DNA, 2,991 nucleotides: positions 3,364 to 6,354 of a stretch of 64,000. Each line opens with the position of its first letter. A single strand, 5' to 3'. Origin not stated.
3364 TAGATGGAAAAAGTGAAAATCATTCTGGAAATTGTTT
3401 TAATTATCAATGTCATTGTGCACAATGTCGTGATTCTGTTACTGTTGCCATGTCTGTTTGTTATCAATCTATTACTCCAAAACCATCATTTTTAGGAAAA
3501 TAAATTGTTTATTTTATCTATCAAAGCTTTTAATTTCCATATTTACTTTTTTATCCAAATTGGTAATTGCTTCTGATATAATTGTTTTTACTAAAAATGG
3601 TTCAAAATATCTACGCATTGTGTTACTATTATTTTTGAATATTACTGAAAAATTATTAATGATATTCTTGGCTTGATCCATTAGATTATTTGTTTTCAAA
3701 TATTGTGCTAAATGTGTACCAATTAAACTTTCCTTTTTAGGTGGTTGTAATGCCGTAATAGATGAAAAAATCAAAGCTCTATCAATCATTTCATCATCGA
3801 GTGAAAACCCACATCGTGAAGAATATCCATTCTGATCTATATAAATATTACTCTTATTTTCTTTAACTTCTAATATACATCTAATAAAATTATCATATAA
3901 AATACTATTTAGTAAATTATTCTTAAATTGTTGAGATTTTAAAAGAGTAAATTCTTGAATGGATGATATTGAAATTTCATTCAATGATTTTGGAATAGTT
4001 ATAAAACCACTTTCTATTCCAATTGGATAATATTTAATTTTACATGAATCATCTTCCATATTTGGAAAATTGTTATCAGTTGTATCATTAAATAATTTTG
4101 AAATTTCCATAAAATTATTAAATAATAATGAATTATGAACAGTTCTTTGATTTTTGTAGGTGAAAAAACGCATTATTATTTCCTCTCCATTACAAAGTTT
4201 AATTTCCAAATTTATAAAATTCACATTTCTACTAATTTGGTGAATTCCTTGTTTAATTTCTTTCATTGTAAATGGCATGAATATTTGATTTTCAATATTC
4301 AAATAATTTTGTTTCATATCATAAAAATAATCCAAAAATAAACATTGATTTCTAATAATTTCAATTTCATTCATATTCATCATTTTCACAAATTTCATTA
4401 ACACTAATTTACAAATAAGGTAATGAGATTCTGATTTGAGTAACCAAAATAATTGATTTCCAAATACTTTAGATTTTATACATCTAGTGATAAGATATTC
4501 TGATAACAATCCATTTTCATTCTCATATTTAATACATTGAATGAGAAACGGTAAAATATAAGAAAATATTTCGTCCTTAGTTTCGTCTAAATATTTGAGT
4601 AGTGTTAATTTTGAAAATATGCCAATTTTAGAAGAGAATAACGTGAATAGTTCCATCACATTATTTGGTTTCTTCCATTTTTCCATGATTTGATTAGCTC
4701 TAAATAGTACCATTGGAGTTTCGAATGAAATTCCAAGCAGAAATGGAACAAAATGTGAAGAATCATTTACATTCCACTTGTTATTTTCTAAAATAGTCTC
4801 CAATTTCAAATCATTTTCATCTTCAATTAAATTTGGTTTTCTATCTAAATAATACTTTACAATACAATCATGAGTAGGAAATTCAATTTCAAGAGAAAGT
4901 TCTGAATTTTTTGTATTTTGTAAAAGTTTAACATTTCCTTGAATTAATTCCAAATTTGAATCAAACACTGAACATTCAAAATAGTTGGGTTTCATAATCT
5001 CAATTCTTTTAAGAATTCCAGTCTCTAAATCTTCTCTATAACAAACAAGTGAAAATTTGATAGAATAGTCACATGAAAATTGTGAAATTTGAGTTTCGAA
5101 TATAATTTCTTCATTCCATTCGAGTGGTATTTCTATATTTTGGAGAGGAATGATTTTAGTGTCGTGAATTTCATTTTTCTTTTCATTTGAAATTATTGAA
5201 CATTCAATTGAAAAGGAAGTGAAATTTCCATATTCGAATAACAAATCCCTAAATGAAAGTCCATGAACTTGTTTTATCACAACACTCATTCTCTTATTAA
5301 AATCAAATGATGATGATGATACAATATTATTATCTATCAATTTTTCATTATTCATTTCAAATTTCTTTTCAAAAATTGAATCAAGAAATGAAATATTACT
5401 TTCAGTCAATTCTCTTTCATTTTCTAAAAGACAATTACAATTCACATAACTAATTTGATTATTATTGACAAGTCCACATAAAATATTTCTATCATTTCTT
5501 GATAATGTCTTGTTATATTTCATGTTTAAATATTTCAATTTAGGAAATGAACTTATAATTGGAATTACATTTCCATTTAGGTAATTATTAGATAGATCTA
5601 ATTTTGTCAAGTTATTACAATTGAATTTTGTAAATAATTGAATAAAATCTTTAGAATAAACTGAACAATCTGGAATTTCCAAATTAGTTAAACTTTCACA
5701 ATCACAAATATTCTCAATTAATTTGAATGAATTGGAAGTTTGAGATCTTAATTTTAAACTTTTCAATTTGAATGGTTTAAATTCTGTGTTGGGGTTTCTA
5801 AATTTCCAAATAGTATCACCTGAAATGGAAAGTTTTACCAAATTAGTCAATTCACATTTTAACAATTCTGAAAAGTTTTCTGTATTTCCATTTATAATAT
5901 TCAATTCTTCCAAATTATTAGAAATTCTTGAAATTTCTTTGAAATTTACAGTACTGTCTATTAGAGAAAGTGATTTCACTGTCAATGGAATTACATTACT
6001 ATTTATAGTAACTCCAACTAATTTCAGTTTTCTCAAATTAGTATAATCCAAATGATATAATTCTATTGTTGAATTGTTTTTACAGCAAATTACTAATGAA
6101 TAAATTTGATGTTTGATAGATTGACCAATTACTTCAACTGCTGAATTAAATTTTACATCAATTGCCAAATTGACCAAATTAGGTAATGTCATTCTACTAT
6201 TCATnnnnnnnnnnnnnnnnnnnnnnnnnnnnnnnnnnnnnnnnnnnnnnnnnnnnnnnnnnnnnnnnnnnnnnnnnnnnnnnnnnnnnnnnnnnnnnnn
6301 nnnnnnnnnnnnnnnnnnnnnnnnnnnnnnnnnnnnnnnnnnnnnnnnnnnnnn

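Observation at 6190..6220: Single in-frame TAG splits a continuous F-box/LRR reading frame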

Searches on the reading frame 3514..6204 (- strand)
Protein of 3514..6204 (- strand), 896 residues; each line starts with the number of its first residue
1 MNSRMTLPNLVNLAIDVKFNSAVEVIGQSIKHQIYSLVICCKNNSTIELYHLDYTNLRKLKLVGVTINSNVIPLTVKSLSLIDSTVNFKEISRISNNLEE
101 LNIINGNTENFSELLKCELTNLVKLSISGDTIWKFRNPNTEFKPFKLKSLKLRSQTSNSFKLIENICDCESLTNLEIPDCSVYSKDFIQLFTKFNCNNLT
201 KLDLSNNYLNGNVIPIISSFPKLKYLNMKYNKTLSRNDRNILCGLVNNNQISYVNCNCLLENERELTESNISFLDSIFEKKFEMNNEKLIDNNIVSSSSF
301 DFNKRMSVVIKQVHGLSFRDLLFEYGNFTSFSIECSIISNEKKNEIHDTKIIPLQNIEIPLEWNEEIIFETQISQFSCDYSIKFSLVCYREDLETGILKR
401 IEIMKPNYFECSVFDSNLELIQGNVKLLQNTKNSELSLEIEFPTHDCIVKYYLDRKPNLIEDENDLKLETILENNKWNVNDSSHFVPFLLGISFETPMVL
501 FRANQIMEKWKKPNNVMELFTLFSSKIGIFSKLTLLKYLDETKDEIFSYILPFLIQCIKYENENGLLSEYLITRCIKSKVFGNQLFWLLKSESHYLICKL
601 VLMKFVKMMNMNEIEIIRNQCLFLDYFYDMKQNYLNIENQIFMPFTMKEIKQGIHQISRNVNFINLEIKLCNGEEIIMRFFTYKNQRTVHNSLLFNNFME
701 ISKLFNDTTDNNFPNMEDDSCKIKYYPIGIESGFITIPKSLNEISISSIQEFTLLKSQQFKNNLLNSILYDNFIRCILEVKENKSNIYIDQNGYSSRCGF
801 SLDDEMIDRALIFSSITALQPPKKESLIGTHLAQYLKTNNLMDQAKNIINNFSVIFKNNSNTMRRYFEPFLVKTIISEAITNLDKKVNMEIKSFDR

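Call 3: search_protein_families(library=pfam, proteins=[window:3517-6204:-], max_evalue=0.1)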
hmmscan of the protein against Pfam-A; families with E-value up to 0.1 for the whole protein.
window:3517-6204:- (896 aa): 5 families
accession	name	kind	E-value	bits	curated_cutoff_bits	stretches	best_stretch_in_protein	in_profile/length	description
PF00613.26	PI3Ka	-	1.2e-12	48.1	31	1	488-594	50-157/185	Phosphoinositide 3-kinase family, accessory domain (PIK domain)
PF12799.13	LRR_4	-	0.012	16.3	27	1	198-232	2-34/44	Leucine Rich repeats (2 copies)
PF21245.3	PI4KB-PIK1_PIK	-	0.025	15.1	27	0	545-589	29-74/75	PI4KB/PIK1, accessory (PIK) domain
PF22783.1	BapA_N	-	0.039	14.1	27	0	651-697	36-80/123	BapA, prefix-like domain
PF24758.1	LRR_At5g56370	-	0.064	13.3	27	0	155-233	22-98/227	FBD-associated F-box protein At5g56370, LRR repeats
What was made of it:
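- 5425..6399 (-): Leucine-rich-repeat region that spans the TAG (approximate limits). Weak LRR_4 hit in Pfam (call 3).
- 4423..4743 (-): PI3K accessory (PIK, helical) domain, residues 488-594 of the 896-aa ORF. Pfam PI3Ka 48.1 bits (call 3).
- On F-box/LRR (FBXL) protein: The Pfam LRR hits are below cut-off (call 3).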

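Call 11: find_encoding_contigs(protein=window:3514-6204:-, flank=5000, max_places=10)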
Protein window:3514-6204:- (896 aa): no gene with exactly this product is on record in the collection.

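Call 39: list_cluster_members(proteins=[window:3517-6204:-, window:6208-6681:-, window:17058-19949:-, window:36445-38958:+, window:25398-26795:+, window:2913-3500:+, window:1673-2443:-, window:54099-55157:-, window:11037-12245:+, window:7482-7937:+])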
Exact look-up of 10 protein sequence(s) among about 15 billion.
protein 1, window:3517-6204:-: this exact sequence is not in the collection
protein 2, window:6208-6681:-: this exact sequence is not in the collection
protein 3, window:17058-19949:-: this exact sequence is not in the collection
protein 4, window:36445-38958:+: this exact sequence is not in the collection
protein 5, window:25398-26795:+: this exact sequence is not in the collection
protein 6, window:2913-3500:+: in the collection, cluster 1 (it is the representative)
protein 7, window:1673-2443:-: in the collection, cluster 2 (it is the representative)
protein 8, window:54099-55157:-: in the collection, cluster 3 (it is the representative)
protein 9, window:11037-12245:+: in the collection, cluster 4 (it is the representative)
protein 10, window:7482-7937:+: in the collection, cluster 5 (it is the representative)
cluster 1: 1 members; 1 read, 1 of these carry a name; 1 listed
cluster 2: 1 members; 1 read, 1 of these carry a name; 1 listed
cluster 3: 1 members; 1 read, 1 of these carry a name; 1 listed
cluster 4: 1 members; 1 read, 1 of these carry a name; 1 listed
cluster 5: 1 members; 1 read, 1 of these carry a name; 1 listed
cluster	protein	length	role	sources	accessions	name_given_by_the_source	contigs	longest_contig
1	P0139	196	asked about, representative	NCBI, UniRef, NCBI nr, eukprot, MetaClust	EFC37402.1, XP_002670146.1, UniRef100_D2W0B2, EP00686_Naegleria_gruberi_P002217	predicted protein [Naegleria gruberi] | Predicted protein n=1 Tax=Naegleria gruberi TaxID=5762 RepID=D2W0B2_NAEGR | uncharacterized protein NAEGRDRAFT_74795 [Naegleria gruberi]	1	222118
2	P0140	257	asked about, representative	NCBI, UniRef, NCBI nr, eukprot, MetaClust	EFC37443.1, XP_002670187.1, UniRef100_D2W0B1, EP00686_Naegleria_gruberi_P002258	predicted protein [Naegleria gruberi] | Predicted protein n=1 Tax=Naegleria gruberi TaxID=5762 RepID=D2W0B1_NAEGR | uncharacterized protein NAEGRDRAFT_74794 [Naegleria gruberi]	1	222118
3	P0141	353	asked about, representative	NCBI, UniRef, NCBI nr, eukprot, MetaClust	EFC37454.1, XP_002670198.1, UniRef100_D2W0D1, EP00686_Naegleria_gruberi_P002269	predicted protein [Naegleria gruberi] | Predicted protein n=1 Tax=Naegleria gruberi TaxID=5762 RepID=D2W0D1_NAEGR | uncharacterized protein NAEGRDRAFT_74817 [Naegleria gruberi]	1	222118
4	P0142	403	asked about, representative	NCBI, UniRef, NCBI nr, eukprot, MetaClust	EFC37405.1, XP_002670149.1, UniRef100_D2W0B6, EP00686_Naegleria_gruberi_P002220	predicted protein [Naegleria gruberi] | Predicted protein n=1 Tax=Naegleria gruberi TaxID=5762 RepID=D2W0B6_NAEGR | uncharacterized protein NAEGRDRAFT_81912 [Naegleria gruberi]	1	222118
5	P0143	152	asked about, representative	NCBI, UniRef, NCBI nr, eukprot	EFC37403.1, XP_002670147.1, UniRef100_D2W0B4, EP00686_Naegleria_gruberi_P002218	ubiquitin [Naegleria gruberi] | Ubiquitin n=1 Tax=Naegleria gruberi TaxID=5762 RepID=D2W0B4_NAEGR | XP_002670147.1 ubiquitin [Naegleria gruberi]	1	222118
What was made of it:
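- Five neighbouring ORFs are exact matches to NEG-M proteins on the same 222,118-bp scaffold (call 39).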

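Call 43: search_solved_structures(query=A2, max_evalue=1, show_alignments=2)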
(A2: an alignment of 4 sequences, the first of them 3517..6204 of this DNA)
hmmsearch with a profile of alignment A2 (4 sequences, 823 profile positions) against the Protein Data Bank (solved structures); distinct sequences matched with E-value up to 1: 211 (the best 60 are shown).
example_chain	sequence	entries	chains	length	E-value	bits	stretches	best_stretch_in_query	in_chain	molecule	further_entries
8yaa_A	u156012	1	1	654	6.9e-09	37.9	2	141-261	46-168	MDIS1-interacting receptor like kinase 2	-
8wec_A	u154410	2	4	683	9.8e-08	34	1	139-261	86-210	MDIS1-interacting receptor like kinase 2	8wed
8web_A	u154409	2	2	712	1.1e-07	33.8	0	139-261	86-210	MDIS1-interacting receptor like kinase 2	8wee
1e7v_A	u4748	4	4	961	1.6e-07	33.4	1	490-593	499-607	PHOSPHATIDYLINOSITOL 3-KINASE CATALYTIC SUBUNIT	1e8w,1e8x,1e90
1e7u_A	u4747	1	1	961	1.6e-07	33.4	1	490-593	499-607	PHOSPHATIDYLINOSITOL 3-KINASE CATALYTIC SUBUNIT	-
5gr8_A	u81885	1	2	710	1.6e-07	33.4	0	145-203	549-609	Leucine-rich repeat receptor-like protein kinase PEPR1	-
8aj8_A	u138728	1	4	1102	1.9e-07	33.1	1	490-593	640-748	Phosphatidylinositol 4,5-bisphosphate 3-kinase catalytic subunit gamma isoform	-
8so9_A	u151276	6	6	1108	1.9e-07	33.1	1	490-593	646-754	phosphatidylinositol-4,5-bisphosphate 3-kinase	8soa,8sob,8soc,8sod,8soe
5ixo_A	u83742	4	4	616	4.8e-07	31.8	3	140-206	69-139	Receptor-like protein kinase 5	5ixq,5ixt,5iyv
5iyx_A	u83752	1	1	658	5.8e-07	31.5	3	140-206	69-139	Receptor-like protein kinase 5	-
4r6g_A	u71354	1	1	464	7.2e-07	31.2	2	74-209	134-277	leucine rich repeats DLRR_K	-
3l54_A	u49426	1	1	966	9.7e-07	30.7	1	491-590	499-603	Phosphatidylinositol-4,5-bisphosphate 3-kinase catalytic subunit gamma isoform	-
6xrl_A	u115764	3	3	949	9.7e-07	30.7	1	491-589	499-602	Phosphatidylinositol 4,5-bisphosphate 3-kinase catalytic subunit gamma isoform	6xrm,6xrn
3nzs_A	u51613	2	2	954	9.8e-07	30.7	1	491-589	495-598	Phosphatidylinositol-4,5-bisphosphate 3-kinase catalytic subunit gamma isoform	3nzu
4dk5_A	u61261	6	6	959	9.9e-07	30.7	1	491-589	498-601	Phosphatidylinositol-4,5-bisphosphate 3-kinase catalytic subunit gamma isoform | Phosphatidylinositol 4,5-bisphosphate 3-kinase catalytic subunit gamma isoform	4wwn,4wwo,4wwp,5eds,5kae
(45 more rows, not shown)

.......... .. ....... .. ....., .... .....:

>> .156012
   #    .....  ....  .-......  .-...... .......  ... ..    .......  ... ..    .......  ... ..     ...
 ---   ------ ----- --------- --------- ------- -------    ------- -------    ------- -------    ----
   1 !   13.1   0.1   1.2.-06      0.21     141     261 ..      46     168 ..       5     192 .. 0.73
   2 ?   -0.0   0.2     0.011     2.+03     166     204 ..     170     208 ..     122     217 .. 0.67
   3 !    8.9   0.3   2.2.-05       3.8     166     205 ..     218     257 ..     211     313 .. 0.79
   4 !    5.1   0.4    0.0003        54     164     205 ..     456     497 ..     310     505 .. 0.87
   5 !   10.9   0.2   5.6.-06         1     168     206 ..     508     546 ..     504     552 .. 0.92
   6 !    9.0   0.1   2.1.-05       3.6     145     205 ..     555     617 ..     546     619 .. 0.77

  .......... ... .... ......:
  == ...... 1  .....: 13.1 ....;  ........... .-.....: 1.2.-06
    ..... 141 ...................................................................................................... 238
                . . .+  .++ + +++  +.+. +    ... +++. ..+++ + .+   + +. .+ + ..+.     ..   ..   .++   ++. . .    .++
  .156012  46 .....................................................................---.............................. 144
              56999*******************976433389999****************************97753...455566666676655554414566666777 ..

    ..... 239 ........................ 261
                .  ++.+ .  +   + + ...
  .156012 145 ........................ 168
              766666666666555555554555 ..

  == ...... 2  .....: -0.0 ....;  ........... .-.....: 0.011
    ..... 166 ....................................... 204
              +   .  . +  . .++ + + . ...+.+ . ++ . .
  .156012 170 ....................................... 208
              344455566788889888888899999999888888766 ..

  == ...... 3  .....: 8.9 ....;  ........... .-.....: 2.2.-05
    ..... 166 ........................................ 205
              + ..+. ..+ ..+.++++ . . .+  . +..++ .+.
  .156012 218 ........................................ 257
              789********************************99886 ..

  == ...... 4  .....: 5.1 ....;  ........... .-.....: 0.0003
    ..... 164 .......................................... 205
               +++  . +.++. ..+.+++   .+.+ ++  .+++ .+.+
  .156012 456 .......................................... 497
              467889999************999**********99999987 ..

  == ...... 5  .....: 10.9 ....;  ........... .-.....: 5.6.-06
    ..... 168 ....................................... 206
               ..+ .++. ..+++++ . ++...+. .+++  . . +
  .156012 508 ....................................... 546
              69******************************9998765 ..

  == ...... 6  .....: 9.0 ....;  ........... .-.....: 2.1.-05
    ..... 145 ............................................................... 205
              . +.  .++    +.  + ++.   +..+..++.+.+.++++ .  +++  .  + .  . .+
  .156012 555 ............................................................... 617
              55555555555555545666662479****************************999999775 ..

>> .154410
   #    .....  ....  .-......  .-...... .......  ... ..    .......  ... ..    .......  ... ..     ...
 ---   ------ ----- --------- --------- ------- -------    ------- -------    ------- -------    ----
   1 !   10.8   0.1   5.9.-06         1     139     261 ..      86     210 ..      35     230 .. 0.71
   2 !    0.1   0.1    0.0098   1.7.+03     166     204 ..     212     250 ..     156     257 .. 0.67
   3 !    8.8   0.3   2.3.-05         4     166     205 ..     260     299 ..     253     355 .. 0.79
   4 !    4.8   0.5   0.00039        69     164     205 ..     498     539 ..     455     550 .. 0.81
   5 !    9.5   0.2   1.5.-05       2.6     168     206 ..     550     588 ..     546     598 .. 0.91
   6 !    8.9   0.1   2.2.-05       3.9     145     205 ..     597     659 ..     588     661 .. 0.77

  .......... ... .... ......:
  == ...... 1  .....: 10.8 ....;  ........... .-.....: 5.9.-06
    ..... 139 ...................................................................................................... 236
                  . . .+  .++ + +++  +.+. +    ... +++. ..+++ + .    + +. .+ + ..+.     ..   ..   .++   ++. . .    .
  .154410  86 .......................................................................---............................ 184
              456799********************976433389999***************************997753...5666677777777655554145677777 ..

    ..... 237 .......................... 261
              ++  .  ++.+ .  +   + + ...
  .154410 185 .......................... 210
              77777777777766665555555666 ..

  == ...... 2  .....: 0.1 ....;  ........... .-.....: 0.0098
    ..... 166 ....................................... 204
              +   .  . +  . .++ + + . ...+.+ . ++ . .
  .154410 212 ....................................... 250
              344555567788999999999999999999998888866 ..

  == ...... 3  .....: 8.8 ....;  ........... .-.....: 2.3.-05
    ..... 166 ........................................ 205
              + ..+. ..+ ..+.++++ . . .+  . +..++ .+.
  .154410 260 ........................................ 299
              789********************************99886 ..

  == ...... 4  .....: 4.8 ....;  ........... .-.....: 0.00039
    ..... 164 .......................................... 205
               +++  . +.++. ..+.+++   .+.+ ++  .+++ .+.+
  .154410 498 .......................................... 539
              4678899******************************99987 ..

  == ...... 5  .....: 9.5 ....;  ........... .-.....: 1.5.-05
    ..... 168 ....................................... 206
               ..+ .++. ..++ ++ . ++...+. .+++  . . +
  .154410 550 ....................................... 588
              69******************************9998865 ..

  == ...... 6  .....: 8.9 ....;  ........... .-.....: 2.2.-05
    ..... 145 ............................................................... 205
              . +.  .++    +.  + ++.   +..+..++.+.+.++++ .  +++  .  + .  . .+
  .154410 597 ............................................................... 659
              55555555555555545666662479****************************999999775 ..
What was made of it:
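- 5425..6399 (-): PDB profile hits to LRR receptor kinases, E = 7e-9 (call 43).
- Closest known: FBXL-type F-box/LRR substrate receptors of SCF ubiquitin ligases. Same: An N-terminal F-box is followed directly by an LRR solenoid (calls 3, 43).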

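Call 58: find_related_loci(query=A2, collection=viral_contigs, flank=3000)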
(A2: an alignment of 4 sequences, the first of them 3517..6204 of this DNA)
Query A2 (896 aa) in viral_contigs; peptide patterns used: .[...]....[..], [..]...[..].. (x = any residue, [..] = any of these).
69 stretches matched a pattern, but none encodes a relative of the query by tblastn (E <= 1e-3).

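Call 59: predict_structure(alignment_id=A2)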
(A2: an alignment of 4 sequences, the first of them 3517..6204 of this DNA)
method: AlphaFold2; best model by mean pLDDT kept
length: 896 residues; sequences in the alignment: 4
mean_pLDDT: 50.4   pTM: 0.35
mean pLDDT of the five models: 50.4, 48.1, 47.6, 46.6, 42.4
residues with pLDDT >= 90: 0; 70-90: 108; 50-70: 360; < 50: 428
segments of 3 or more residues with pLDDT < 50: 1-10, 19-28, 136-138, 259-271, 278-327, 342-344, 353-366, 370-380, 405-422, 430-434, 443-530, 612-663, 669-674, 680-701, 703-736, 776-785, 798-829, 859-896
pLDDT, mean of each block of 10 residues (from residue 1): 34 56 48 71 56 67 67 71 70 74 69 73 79 51 79 62 72 78 57 70 72 70 75 65 65 56 39 49 30 24 27 26 40 59 52 41 46 44 61 52 46 40 53 50 47 34 25 28 32 30 38 42 40 58 58 58 64 67 61 59 68 45 38 31 27 28 47 50 35 32 42 30 25 46 56 60 63 47 51 55 32 32 40 57 61 54 37 37 45 34
secondary structure, 60 per line:
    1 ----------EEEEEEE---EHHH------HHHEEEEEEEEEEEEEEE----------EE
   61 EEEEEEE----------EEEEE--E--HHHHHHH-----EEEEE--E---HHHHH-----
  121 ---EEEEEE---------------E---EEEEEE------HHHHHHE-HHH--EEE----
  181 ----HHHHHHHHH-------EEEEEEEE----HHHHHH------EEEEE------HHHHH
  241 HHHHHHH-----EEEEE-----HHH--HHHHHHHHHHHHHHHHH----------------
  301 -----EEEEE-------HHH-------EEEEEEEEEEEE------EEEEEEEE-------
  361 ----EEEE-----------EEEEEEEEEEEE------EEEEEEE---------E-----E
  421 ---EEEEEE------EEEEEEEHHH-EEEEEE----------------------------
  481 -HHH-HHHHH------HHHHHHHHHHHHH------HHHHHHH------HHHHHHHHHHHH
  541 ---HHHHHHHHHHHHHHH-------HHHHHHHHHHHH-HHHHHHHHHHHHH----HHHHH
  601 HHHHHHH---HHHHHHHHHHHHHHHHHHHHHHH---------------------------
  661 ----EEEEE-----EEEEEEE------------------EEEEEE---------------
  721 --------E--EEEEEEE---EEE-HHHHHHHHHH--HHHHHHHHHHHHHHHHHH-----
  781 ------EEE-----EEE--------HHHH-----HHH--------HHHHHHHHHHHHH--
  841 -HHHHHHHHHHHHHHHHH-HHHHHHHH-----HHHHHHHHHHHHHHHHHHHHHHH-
elements in order (helices of 4 or more, strands of 3 or more residues): E11-17 E34-48 E59-67 E78-82 H88-94 E100-104 H111-115 E124-129 E149-154 H161-166 E174-176 H185-193 E201-208 H213-218 E225-229 H236-247 E253-257 H268-284 E306-310 E328-339 E346-353 E365-368 E380-391 E398-404 E424-429 E436-442 E447-452 H486-490 H497-509 H516-522 H529-540 H544-558 H566-577 H579-591 H596-607 H611-633 E665-669 E675-681 E700-705 E732-738 E742-744 H746-755 H758-775 E787-789 E795-797 H806-809 H826-838 H842-858 H860-867 H873-895
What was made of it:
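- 5425..6399 (-): Alternating strand/helix pattern in the model (call 59).
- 4840..5307 (-): Beta-rich, C2-like region (approximate limits). Beta strands at residues 306-452 of the model (call 59, low confidence).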
